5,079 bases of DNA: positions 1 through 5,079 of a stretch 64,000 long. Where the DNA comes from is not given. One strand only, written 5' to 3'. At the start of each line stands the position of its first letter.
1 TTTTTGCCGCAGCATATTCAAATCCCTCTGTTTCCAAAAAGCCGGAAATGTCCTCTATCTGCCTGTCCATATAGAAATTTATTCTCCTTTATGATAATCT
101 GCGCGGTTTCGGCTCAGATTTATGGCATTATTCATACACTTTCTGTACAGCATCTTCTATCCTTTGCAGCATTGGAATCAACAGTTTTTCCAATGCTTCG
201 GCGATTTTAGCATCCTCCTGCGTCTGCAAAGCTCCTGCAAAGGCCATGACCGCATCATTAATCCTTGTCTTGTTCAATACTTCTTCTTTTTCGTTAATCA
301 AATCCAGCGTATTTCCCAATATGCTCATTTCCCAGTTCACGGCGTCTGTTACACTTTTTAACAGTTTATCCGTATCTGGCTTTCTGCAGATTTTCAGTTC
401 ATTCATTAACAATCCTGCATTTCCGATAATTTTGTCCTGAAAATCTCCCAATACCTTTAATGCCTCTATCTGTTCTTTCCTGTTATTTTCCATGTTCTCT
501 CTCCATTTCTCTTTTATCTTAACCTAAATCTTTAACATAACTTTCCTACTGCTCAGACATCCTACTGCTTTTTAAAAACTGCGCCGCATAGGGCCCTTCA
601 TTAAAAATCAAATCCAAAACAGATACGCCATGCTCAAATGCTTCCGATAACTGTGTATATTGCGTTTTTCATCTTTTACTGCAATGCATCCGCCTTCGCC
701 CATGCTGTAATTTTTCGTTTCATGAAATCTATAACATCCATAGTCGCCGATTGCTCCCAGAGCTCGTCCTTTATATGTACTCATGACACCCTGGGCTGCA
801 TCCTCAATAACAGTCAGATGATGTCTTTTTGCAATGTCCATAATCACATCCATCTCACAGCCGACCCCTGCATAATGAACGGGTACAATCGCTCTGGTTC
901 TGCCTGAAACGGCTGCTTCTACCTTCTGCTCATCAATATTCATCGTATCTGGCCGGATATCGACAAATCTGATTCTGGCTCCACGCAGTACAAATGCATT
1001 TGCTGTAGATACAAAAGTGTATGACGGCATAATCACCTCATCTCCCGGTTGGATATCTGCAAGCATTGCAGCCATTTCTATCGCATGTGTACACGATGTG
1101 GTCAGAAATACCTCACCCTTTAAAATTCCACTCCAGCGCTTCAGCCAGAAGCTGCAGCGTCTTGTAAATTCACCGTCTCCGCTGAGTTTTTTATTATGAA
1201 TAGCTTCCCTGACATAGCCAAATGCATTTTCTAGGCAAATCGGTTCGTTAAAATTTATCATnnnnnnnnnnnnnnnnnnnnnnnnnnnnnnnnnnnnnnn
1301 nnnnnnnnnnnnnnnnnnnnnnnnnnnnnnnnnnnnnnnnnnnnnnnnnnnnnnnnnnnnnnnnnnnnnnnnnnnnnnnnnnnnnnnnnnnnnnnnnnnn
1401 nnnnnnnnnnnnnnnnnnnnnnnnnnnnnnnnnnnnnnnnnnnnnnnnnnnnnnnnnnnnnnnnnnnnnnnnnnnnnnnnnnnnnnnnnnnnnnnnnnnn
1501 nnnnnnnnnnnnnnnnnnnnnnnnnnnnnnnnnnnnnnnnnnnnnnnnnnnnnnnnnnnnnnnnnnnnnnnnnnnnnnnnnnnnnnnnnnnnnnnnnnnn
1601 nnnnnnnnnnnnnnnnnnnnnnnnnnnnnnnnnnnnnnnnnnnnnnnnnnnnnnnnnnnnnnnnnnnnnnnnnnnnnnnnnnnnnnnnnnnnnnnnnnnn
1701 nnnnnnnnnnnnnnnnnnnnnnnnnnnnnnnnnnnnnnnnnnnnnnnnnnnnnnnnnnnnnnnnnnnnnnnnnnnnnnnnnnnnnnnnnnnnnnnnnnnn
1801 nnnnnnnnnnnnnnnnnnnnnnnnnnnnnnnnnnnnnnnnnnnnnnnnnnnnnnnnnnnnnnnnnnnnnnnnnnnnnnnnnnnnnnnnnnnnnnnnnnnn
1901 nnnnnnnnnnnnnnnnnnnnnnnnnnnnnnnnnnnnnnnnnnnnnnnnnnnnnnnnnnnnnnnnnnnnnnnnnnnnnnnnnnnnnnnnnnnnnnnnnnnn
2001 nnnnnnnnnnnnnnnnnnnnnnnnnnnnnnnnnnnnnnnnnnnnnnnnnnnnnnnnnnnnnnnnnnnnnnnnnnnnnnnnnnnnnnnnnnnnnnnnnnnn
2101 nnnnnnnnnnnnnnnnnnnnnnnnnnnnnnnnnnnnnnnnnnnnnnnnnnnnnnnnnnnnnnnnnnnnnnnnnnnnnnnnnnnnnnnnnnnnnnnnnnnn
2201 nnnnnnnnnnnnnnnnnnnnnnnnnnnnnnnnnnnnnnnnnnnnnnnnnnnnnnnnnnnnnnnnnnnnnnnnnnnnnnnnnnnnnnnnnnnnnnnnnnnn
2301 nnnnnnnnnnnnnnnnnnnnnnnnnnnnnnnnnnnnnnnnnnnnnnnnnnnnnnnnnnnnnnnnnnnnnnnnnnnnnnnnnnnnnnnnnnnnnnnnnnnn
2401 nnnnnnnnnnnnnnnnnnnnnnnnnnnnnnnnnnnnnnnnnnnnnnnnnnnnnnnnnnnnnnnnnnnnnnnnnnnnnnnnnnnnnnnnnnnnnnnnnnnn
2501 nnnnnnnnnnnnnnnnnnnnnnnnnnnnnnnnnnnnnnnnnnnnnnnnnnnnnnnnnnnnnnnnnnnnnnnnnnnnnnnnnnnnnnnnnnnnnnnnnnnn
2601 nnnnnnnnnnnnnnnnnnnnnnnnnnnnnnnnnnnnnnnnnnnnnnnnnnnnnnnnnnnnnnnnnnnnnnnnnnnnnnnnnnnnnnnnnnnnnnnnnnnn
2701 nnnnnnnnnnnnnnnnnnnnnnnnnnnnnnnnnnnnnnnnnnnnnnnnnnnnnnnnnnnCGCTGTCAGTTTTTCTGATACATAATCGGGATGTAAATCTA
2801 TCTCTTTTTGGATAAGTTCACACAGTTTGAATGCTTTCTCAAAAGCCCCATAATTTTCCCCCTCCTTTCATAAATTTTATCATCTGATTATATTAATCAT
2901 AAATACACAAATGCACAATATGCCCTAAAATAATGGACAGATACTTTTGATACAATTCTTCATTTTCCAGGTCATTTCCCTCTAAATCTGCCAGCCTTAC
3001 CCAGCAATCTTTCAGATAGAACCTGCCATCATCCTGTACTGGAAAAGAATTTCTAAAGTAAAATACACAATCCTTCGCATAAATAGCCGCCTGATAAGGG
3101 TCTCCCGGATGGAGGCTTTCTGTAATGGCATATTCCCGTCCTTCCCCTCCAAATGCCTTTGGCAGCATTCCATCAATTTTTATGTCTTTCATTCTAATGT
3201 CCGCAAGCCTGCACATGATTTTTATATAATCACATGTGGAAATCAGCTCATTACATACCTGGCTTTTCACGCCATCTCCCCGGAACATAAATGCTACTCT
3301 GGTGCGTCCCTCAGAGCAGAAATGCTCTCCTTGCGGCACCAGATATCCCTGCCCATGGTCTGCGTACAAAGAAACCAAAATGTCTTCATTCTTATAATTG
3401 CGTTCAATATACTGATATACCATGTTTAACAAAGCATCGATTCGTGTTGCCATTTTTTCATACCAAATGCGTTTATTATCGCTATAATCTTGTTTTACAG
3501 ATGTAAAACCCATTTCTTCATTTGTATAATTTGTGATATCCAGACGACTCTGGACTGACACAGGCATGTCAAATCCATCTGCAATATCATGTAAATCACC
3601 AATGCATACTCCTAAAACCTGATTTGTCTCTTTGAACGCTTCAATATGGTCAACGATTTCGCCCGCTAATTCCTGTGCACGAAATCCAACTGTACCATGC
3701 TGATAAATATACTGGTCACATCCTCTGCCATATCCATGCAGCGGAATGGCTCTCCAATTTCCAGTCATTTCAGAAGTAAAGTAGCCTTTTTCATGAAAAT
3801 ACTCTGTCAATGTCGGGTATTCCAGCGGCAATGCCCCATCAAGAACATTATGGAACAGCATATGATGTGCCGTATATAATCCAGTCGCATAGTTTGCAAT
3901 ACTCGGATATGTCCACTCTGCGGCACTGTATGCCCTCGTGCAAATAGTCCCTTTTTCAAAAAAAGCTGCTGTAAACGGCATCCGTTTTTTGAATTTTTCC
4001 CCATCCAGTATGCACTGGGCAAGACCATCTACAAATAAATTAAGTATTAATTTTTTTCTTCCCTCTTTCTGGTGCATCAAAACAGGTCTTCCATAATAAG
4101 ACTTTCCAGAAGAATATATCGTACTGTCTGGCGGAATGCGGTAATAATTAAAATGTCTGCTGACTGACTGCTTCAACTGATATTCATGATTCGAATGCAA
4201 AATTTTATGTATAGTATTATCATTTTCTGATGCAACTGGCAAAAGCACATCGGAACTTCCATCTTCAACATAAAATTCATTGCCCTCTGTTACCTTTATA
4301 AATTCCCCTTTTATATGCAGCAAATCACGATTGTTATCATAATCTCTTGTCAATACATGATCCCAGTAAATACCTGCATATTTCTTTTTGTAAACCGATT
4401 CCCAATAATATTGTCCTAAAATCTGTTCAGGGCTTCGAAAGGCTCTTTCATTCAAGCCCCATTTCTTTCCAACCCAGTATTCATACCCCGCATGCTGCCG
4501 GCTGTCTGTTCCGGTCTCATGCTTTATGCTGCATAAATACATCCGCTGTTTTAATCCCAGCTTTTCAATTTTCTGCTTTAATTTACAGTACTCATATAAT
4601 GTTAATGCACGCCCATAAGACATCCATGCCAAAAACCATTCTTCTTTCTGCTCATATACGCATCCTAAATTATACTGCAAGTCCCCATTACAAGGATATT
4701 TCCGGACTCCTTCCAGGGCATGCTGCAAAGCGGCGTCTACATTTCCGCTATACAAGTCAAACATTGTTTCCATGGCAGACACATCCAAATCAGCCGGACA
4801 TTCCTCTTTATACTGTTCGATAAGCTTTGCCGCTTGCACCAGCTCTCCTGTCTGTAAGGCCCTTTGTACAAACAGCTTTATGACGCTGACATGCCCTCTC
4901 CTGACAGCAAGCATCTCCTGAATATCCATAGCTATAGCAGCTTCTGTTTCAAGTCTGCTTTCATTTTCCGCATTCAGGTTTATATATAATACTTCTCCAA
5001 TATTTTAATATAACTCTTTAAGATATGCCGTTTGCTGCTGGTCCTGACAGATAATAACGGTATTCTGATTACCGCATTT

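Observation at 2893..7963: Tandem pair of cytoplasmic TPR + alkaline-phosphatase-superfamily enzymes in a flagellin glycosylation island: a candidate phospho-substituent transferase or phosphodiesterase for flagellin glycans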

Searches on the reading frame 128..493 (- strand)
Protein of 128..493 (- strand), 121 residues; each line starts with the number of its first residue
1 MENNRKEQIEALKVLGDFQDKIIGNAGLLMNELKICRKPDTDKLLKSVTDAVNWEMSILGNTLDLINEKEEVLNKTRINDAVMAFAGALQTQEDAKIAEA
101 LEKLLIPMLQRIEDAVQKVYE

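Call 20: search_protein_families(library=pfam, proteins=[window:128-493:-], max_evalue=0.01)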
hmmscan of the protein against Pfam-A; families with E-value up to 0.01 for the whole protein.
window:128-493:- (121 aa): 0 families

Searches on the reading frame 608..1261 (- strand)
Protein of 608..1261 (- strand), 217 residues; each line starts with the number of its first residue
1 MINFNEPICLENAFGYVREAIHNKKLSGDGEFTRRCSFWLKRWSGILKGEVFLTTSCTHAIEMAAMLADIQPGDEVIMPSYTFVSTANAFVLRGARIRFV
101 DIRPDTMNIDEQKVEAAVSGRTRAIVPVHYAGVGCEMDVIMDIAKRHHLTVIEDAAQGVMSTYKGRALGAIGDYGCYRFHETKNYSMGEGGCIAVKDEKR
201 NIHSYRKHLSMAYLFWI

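Call 20: search_protein_families(library=pfam, proteins=[window:608-1261:-], max_evalue=0.01)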
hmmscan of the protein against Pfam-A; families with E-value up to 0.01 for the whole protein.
window:608-1261:- (217 aa): 3 families
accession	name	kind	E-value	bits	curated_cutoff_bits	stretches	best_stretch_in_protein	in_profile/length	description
PF01041.23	DegT_DnrJ_EryC1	-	1.8e-57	195.7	19.8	1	13-200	7-191/360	DegT/DnrJ/EryC1/StrS aminotransferase family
PF00155.27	Aminotran_1_2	-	3.1e-08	33.6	19.7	1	50-125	68-150/361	Aminotransferase class I and II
PF00266.25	Aminotran_5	-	2.2e-06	27.4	21.5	1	49-161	62-182/371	Aminotransferase class-V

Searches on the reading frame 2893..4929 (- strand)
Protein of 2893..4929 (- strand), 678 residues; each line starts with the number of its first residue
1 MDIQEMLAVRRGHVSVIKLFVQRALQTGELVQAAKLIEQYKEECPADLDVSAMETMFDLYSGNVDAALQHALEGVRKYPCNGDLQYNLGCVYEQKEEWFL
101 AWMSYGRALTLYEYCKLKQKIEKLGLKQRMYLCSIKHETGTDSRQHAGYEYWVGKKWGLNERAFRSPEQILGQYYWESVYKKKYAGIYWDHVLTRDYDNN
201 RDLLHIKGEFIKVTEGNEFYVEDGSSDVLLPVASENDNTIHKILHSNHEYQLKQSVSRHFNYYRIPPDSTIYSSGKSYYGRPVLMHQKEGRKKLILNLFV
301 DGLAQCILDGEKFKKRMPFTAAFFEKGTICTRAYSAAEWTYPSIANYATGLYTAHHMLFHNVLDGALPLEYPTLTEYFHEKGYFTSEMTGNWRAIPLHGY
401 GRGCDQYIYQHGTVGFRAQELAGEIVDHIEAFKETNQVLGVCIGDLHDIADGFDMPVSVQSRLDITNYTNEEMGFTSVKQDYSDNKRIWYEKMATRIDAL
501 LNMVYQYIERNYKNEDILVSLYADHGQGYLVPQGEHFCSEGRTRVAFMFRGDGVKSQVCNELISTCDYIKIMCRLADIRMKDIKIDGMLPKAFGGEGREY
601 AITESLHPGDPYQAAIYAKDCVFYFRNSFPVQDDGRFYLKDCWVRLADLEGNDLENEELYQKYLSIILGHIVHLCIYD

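Call 5: search_protein_families(library=pfam, proteins=[window:2893-4929:-], max_evalue=1)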
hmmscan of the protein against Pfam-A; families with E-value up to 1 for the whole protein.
window:2893-4929:- (678 aa): 3 families
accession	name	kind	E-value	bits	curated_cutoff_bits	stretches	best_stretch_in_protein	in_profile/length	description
PF00884.28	Sulfatase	-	4.9e-15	56.1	25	1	316-577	25-300/301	Sulfatase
PF01663.27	Phosphodiest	-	0.00016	21.9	23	1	299-362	5-66/342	Type I phosphodiesterase / nucleotide pyrophosphatase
PF13428.12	TPR_14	-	0.0097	17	23.5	0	61-88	14-41/44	Tetratricopeptide repeat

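Call 6: search_protein_families(library=ncbifam, proteins=[window:2893-4929:-], max_evalue=1)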
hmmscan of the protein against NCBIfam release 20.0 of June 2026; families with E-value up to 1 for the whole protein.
window:2893-4929:- (678 aa): 3 families
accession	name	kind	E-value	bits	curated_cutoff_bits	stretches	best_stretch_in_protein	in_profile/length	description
NF010322.0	PRK13759.1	equivalog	0.00036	19.2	481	1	469-527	249-307/486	arylsulfatase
NF045661.1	HdlasePehA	equivalog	0.014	14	900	1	484-527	278-321/506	phosphoric/sulfuric ester hydrolase PehA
TIGR00540.1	TPR_hemY_coli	hypoth_equivalog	0.064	12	142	1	11-111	258-355/385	heme biosynthesis-associated TPR protein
